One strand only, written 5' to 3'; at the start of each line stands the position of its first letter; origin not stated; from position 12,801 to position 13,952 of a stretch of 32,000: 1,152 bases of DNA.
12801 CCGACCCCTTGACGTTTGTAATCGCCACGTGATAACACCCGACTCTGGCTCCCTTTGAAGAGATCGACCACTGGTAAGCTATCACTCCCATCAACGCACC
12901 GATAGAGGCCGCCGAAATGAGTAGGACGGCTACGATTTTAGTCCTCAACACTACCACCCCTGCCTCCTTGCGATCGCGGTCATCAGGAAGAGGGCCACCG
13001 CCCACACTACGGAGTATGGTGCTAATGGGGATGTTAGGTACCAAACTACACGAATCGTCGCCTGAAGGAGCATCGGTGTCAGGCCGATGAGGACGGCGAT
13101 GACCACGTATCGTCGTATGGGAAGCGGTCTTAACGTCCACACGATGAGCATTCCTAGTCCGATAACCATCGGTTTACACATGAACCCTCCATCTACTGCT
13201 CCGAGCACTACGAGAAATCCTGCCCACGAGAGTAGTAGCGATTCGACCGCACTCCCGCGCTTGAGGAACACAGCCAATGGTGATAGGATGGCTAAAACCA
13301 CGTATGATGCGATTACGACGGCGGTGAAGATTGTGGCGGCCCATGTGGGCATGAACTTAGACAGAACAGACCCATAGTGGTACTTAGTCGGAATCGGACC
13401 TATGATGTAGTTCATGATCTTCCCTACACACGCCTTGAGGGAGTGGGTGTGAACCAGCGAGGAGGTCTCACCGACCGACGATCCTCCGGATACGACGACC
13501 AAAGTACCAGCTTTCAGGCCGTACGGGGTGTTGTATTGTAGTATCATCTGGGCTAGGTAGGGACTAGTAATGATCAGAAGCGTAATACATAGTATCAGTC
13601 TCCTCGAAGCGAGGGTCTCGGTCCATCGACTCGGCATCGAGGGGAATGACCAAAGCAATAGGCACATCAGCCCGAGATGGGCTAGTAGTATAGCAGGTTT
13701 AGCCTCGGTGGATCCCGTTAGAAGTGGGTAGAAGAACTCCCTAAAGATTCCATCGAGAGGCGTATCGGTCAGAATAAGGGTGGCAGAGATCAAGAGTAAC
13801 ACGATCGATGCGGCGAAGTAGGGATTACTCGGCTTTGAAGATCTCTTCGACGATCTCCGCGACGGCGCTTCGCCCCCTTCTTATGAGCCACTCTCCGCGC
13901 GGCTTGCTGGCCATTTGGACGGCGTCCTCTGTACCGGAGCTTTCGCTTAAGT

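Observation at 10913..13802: Tandem paralogous membrane modules, one fused and one split, with conserved His/Cys-containing motifs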

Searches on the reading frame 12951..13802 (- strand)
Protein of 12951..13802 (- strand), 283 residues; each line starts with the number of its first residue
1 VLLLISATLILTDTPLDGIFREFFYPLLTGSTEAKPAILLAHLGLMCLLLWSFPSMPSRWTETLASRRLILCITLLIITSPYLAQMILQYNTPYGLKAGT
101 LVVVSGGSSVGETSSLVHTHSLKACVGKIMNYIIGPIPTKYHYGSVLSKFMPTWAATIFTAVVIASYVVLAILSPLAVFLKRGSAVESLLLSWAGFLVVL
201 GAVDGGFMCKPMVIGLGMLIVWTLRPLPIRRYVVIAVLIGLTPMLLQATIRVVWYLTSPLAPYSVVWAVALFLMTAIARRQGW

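Call 6: search_protein_families(library=pfam, proteins=[window:12951-13802:-], max_evalue=1)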
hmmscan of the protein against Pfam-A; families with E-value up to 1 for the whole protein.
window:12951-13802:- (283 aa): 0 families

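Call 7: search_protein_families(library=ncbifam, proteins=[window:12951-13802:-], max_evalue=1)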
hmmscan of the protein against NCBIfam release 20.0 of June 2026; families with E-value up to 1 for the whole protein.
window:12951-13802:- (283 aa): 0 families

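Call 10: find_homologous_proteins(query=window:12951-13802:-, max_evalue=0.01)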
Query window:12951-13802:- (283 aa): 9 proteins with E <= 0.01 among 4147 candidates.
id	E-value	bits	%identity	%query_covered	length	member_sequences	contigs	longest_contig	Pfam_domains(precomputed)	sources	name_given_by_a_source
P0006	1.1e-164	565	95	100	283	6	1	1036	-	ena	-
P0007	3.8e-146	504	84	96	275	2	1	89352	-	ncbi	ncbi:hypothetical protein [Methanopyrus sp.]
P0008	2.2e-144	498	83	98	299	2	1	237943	-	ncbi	ncbi:hypothetical protein [Methanopyrus sp.]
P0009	1.2e-140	486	98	83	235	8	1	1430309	-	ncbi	-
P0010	3.7e-86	307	56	90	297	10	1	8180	-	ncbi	-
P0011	6.0e-85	303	54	99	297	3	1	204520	-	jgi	-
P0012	1.1e-84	302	56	96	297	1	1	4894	-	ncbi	ncbi:MAG: hypothetical protein ABGY09_02610 [Euryarchaeota archaeon]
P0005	6.6e-57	211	39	99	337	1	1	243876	-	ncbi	-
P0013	1.3e-56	210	41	99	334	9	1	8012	-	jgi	-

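Call 18: find_related_loci(query=A1, collection=genome_contigs, flank=10000)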
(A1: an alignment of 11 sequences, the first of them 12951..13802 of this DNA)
Query A1 (283 aa) in genome_contigs; peptide patterns used: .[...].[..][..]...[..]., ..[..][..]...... (x = any residue, [..] = any of these).
25 stretches matched a pattern; 4 encode a relative of the query (tblastn E <= 1e-3); 4 distinct loci.
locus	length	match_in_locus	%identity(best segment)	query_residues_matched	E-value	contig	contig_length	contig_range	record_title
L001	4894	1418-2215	56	12-282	2e-82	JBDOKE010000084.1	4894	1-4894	MAG: Methanobacteriota archaeon isolate FK190211_WC_175_metabat1_scaf2bin.007 NODE_3061_length_4894_cov_4.390602, whole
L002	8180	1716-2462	56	12-265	8e-77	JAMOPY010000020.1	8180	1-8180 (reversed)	MAG: Methanobacteriota archaeon isolate 4559-240_metabat2_scaf2bin.008 4559-240_scaffold_2306_c2, whole genome shotgun s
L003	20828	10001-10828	54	2-282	3e-92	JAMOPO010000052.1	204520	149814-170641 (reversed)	MAG: Methanobacteriota archaeon isolate 4559-240_metabat1_scaf2bin.048 4559-240_scaffold_7_c1, whole genome shotgun sequ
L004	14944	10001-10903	43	3-282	4e-67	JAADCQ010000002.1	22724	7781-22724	MAG: Methanopyri archaeon isolate L_MaxBin.003 contig-127_1913, whole genome shotgun sequence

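Call 20: search_protein_representatives(alignment_id=A1)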
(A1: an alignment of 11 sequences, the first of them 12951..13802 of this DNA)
Query: 11 sequences, 297 profile positions. Proteins with E-value up to 0.001 (for the whole library): 42; up to 1e-10: 15; up to 1e-30: 3. The best 42 are listed.
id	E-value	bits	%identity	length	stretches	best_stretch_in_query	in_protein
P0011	3.4e-128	443.7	-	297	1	3-296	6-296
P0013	1.4e-123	428.6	-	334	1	2-296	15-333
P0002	4.6e-108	377.6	-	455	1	13-296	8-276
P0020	3.7e-15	72.6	-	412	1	12-232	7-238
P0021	6.0e-15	71.9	-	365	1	11-241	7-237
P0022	2.9e-13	66.4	-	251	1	19-231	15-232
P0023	5.8e-13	65.4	-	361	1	13-236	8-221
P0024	9.2e-13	64.7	-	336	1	15-245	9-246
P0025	1.9e-12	63.7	-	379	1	18-233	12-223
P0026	6.8e-12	61.9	-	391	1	17-228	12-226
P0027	8.0e-12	61.7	-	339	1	11-259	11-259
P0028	1.1e-11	61.3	-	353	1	14-232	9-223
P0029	1.4e-11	60.9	-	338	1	11-237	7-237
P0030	1.8e-11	60.5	-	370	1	13-235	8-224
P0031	2.4e-11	60.1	-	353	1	15-279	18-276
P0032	3.7e-10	56.2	-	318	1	11-244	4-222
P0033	6.3e-10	55.4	-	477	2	82-232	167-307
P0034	9.7e-10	54.8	-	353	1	8-256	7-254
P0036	2.9e-09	53.2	-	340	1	11-232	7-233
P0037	5.5e-09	52.3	-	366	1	15-233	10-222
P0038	4.8e-08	49.3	-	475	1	16-266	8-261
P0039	2.4e-07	47.0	-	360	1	13-228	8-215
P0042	1.6e-06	44.2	-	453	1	53-251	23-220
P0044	3.0e-06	43.3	-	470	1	16-239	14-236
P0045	3.2e-06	43.3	-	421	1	8-234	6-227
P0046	6.8e-06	42.2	-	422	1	31-257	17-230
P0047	8.0e-06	42.0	-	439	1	39-255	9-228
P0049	1.8e-05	40.8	-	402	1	19-243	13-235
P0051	2.6e-05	40.3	-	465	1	10-229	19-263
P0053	5.8e-05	39.1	-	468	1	15-230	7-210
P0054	1.5e-04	37.8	-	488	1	46-272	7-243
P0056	2.5e-04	37.0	-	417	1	91-255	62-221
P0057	2.6e-04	37.0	-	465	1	16-246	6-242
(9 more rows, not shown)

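Call 23: search_protein_families(library=pfam, proteins=[P0020, P0021, P0023, P0024, P0027, P0031, P0033, P0038, P0042, P0044], max_evalue=0.1)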
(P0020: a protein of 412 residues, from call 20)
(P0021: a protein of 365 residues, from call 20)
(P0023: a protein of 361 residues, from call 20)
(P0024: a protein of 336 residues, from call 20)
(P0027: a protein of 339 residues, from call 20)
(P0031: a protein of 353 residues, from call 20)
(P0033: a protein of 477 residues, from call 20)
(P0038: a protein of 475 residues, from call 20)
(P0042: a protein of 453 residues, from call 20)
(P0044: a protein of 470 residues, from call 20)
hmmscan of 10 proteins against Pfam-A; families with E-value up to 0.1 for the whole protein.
P0020 (412 aa): 0 families

P0021 (365 aa): 0 families

P0023 (361 aa): 1 family
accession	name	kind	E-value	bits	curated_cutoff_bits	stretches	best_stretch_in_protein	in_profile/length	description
PF14034.11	Spore_YtrH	-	0.012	16.2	27.2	1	89-136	32-79/101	Sporulation protein YtrH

P0024 (336 aa): 1 family
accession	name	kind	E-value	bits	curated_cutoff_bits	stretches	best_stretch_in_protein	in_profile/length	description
PF10890.13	Cyt_b-c1_8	-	0.068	14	24.3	0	19-35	11-27/72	Cytochrome b-c1 complex subunit 8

P0027 (339 aa): 0 families

P0031 (353 aa): 2 families
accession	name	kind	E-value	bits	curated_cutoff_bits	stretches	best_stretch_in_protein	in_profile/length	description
PF08547.18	CIA30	-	0.031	14.8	24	1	274-323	54-106/157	Complex I intermediate-associated protein 30 (CIA30)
PF20061.4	DUF6460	-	0.041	14.1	26.7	0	168-186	15-33/36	Domain of unknown function (DUF6460)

P0033 (477 aa): 1 family
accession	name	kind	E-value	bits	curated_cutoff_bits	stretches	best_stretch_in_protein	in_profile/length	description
PF15841.10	TMEM239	-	0.046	14.1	27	1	233-291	85-145/155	Transmembrane protein 239 family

P0038 (475 aa): 0 families

P0042 (453 aa): 0 families

P0044 (470 aa): 0 families

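Call 25: list_cluster_members(proteins=[P0020, P0024, P0027, P0038, P0042, P0044, P0046, P0053, P0056, P0057])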
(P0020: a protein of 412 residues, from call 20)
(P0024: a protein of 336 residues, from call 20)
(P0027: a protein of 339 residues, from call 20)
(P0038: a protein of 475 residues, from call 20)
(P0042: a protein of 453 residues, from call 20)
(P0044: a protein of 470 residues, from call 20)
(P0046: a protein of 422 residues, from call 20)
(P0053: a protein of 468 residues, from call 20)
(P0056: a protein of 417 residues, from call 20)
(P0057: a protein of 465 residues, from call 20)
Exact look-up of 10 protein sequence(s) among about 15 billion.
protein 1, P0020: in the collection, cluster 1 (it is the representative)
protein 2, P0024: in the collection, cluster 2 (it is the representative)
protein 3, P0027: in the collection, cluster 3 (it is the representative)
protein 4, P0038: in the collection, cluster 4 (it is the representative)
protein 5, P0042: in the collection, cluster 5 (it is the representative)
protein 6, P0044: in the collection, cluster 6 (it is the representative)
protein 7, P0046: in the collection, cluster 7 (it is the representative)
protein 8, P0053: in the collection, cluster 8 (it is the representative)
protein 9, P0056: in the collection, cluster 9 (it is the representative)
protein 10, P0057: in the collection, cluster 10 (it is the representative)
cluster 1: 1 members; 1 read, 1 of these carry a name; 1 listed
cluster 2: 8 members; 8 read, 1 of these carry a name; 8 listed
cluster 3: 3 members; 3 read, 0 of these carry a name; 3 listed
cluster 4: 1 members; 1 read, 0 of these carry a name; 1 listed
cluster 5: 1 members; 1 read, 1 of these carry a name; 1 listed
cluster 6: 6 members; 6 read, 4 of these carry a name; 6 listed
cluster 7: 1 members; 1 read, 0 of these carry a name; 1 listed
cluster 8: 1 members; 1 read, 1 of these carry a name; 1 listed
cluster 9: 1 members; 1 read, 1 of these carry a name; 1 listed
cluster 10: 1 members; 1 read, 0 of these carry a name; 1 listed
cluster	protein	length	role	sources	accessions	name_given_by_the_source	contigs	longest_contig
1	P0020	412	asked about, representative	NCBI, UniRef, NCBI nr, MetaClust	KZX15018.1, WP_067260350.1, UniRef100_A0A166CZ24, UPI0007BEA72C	hypothetical protein MBCUT_18200 [Methanobrevibacter cuticularis] | Uncharacterized protein n=1 Tax=Methanobrevibacter cuticularis TaxID=47311 ... | hypothetical protein [Methanobrevibacter cuticularis]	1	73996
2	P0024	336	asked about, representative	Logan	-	-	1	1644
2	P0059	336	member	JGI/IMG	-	hypothetical protein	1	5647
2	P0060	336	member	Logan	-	-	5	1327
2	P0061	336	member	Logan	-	-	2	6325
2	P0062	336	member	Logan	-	-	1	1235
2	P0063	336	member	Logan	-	-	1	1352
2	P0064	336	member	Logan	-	-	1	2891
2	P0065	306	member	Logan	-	-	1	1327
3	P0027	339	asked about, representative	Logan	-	-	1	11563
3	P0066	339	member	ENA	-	-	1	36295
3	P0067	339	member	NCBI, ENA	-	-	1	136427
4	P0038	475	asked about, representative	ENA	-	-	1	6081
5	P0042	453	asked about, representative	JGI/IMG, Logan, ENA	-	hypothetical protein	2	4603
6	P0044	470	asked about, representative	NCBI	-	-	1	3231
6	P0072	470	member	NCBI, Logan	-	-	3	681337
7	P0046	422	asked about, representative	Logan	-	-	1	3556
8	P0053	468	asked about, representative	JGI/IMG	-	hypothetical protein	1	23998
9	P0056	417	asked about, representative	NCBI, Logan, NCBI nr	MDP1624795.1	MAG: hypothetical protein Q8L64_03395 [bacterium] | hypothetical protein [bacterium]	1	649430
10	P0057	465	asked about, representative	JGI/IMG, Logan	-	-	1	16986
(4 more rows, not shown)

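Call 32: find_encoding_contigs(protein=P0020, flank=8000, max_places=2)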
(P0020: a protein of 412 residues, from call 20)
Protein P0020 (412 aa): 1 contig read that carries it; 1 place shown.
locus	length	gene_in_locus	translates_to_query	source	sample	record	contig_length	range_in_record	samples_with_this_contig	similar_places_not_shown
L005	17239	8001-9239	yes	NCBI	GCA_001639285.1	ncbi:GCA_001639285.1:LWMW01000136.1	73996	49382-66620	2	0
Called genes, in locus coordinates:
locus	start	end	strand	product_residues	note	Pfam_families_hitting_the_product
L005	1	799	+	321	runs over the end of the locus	PF01408:GFO_IDH_MocA, PF22725:GFO_IDH_MocA_C3, PF02894:GFO_IDH_MocA_C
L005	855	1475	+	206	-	PF00156:Pribosyltran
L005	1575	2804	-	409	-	PF03463:eRF1_1, PF18854:baeRF_family10, PF03464:eRF1_2, PF18859:acVLRF1, PF03465:eRF1_3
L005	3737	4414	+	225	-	PF00696:AA_kinase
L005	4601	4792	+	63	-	PF09889:DUF2116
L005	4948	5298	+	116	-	PF01906:YbjQ_1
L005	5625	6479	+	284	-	-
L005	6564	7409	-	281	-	PF01925:TauE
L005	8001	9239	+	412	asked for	-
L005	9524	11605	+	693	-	PF00535:Glycos_transf_2, PF13506:Glyco_transf_21 (faint), PF13641:Glyco_tranf_2_3 (faint), PF13528:Glyco_trans_1_3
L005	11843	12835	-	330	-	PF08271:Zn_Ribbon_TF, PF00382:TFIIB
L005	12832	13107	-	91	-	PF04410:Gar1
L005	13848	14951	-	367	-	PF03706:LPG_synthase_TM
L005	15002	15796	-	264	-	PF03737:RraA-like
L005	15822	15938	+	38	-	-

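Call 48: find_encoding_contigs(protein=P0032, flank=8000, max_places=2)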
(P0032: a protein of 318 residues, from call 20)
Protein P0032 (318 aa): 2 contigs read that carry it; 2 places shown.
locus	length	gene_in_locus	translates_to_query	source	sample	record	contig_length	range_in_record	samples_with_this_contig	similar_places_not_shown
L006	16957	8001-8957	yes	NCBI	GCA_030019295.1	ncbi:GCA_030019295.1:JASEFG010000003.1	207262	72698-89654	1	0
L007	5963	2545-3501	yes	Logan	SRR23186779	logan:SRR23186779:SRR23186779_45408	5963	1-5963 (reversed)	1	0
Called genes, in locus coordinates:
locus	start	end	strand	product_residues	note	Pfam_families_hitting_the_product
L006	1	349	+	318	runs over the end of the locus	PF01408:GFO_IDH_MocA, PF22725:GFO_IDH_MocA_C3, PF02894:GFO_IDH_MocA_C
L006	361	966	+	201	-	PF00156:Pribosyltran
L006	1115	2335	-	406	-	PF03463:eRF1_1, PF18854:baeRF_family10, PF03464:eRF1_2, PF18859:acVLRF1, PF03465:eRF1_3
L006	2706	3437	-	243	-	PF21350:Cas6_I-A, PF01881:Cas_Cas6_C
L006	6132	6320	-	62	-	-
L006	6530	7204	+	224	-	PF00696:AA_kinase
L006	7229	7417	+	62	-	PF09889:DUF2116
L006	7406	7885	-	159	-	PF03729:DUF308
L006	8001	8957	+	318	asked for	-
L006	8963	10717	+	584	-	PF00535:Glycos_transf_2, PF10111:Glyco_tranf_2_2, PF13641:Glyco_tranf_2_3, PF13528:Glyco_trans_1_3, PF04101:Glyco_tran_28_C (weak)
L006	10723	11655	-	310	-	PF08271:Zn_Ribbon_TF, PF00382:TFIIB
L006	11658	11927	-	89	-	PF04410:Gar1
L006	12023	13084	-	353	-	PF03706:LPG_synthase_TM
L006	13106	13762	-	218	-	PF03737:RraA-like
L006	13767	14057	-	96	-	PF02680:DUF211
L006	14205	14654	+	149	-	PF01751:Toprim (weak)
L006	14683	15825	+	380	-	PF01751:Toprim (weak), PF13155:Toprim_2 (faint), PF13662:Toprim_4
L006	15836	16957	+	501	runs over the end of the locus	PF00158:Sigma54_activat (faint), PF01078:Mg_chelatase, PF05496:RuvB_N (faint), PF13191:AAA_16 (faint), PF20720:nSTAND3 (faint), PF00004:AAA (faint), PF07728:AAA_5 (faint)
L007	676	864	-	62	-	-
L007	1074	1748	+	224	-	PF00696:AA_kinase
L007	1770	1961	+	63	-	PF09889:DUF2116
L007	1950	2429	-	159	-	PF03729:DUF308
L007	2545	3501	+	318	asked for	-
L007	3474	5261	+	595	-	PF00535:Glycos_transf_2, PF10111:Glyco_tranf_2_2, PF13641:Glyco_tranf_2_3, PF13528:Glyco_trans_1_3, PF04101:Glyco_tran_28_C (weak)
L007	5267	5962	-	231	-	?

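Call 49: find_encoding_contigs(protein=P0056, flank=8000, max_places=2)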
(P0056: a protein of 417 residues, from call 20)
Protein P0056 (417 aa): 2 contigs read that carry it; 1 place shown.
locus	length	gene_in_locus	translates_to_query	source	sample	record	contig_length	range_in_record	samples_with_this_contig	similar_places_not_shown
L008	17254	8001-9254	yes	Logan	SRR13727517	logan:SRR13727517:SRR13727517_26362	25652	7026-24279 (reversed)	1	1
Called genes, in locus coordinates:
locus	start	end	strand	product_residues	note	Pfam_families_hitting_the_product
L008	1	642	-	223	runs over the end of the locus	PF00297:Ribosomal_L3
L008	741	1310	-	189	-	-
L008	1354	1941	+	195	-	PF03006:HlyIII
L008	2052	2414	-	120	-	PF00338:Ribosomal_S10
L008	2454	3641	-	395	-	PF00009:GTP_EFTU, PF03144:GTP_EFTU_D2, PF03143:GTP_EFTU_D3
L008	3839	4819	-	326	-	-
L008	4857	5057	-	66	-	-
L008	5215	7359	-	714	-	PF00009:GTP_EFTU, PF03144:GTP_EFTU_D2, PF22042:EF-G_D2, PF14492:EFG_III, PF16658:RF3_C (weak), PF03764:EFG_IV, PF00679:EFG_C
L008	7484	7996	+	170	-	PF07963:N_methyl (weak)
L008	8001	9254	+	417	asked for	-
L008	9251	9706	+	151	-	PF01864:CarS-like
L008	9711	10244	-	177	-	PF10543:ORF6N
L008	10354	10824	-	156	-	PF00177:Ribosomal_S7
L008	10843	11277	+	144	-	-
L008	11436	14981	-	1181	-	PF00133:tRNA-synt_1, PF09334:tRNA-synt_1g (weak), PF00300:His_Phos_1, PF00133:tRNA-synt_1, PF09334:tRNA-synt_1g (weak), PF08264:Anticodon_1, PF19302:DUF5915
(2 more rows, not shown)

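Call 54: list_cluster_members(proteins=[P0022, P0026, P0028, P0030, P0034, P0036, P0037, P0039, P0049, P0051])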
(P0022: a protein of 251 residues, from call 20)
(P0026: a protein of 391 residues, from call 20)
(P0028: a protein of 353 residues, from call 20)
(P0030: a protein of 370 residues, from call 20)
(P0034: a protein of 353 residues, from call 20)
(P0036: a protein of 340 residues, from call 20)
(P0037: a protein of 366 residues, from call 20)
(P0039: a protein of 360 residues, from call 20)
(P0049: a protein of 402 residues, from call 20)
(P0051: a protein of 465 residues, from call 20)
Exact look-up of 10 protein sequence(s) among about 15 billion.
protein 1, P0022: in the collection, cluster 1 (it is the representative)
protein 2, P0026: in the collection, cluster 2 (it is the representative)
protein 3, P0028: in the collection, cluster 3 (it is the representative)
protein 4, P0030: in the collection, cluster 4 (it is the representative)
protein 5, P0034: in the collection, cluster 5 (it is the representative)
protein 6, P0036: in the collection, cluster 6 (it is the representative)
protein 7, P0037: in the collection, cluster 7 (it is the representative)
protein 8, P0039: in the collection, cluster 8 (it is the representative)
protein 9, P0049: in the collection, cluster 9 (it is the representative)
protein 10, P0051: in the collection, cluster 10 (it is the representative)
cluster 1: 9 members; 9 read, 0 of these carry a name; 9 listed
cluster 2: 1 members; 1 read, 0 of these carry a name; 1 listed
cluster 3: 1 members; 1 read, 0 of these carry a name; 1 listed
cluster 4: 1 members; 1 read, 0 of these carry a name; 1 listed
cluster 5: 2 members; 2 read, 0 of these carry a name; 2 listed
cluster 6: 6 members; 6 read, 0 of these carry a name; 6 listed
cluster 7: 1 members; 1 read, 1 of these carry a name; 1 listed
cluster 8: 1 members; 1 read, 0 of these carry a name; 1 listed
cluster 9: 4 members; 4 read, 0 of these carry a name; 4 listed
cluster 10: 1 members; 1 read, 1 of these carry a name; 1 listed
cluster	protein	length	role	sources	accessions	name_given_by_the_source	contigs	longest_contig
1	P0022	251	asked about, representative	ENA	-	-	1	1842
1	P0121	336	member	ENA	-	-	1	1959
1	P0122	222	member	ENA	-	-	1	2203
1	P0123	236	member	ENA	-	-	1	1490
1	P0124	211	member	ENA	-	-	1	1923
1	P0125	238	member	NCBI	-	-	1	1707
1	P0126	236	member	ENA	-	-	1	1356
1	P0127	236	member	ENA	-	-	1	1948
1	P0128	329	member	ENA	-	-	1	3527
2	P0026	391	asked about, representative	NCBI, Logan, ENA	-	-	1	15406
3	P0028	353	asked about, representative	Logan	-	-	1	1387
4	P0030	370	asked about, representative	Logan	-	-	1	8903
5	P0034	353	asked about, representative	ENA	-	-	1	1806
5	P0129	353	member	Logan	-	-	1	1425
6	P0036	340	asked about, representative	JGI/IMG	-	-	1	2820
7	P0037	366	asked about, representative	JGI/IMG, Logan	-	hypothetical protein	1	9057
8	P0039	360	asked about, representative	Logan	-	-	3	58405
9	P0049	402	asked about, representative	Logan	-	-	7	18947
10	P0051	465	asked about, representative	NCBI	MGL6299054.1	MAG: hypothetical protein ACRC1M_07805 [Methanobacteriaceae archaeon]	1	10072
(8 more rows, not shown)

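Call 59: find_encoding_contigs(protein=P0072, flank=8000, max_places=2)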
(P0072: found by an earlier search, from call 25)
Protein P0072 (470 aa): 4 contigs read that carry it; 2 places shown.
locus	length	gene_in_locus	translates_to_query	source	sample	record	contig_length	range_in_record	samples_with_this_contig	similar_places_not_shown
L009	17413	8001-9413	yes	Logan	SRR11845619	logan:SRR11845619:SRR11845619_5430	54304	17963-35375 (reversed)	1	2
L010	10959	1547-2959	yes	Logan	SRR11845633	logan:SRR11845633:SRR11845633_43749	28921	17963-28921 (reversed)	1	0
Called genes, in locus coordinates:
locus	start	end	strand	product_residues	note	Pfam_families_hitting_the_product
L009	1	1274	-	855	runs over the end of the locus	PF17164:DUF5122 (faint), PF13360:PQQ_2 (weak)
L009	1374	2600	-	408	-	PF02812:ELFV_dehydrog_N, PF00208:ELFV_dehydrog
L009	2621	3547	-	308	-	PF00892:EamA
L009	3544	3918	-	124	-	PF01687:Flavokinase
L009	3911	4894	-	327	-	PF00890:FAD_binding_2 (faint), PF01134:GIDA (faint), PF01266:DAO (faint), PF01946:Thi4 (faint), PF03486:HI0933_like (faint), PF07992:Pyr_redox_2, PF13738:Pyr_redox_3, PF00070:Pyr_redox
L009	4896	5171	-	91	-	PF02583:Trns_repr_metal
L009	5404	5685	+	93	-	-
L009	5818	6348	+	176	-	-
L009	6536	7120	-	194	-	PF07963:N_methyl (weak), PF00404:Dockerin_1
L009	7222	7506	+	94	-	-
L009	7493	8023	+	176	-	PF07963:N_methyl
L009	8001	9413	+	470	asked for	-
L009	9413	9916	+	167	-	PF01864:CarS-like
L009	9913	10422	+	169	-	-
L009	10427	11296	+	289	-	-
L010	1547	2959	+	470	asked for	-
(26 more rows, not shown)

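Call 60: find_encoding_contigs(protein=P0053, flank=8000, max_places=2)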
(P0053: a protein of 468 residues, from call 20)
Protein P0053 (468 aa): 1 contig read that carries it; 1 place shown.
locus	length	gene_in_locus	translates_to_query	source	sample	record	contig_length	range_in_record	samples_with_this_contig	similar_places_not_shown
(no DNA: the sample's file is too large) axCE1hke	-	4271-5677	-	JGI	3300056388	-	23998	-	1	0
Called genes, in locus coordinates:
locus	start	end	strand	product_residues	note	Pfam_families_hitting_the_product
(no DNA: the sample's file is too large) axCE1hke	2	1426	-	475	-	?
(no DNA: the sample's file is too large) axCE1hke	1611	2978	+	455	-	-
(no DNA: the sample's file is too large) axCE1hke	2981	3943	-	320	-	-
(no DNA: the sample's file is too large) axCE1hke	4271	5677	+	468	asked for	-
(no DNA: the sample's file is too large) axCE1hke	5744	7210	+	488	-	-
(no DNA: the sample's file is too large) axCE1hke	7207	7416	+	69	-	-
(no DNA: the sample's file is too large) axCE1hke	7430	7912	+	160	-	PF01864:CarS-like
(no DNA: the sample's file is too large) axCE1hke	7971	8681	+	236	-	PF13739:PdaC, PF11738:DUF3298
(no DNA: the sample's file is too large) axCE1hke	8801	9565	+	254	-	-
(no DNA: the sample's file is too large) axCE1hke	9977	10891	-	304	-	-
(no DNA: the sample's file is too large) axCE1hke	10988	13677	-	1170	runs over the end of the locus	PF13522:GATase_6 (weak), PF13537:GATase_7 (faint), PF01380:SIS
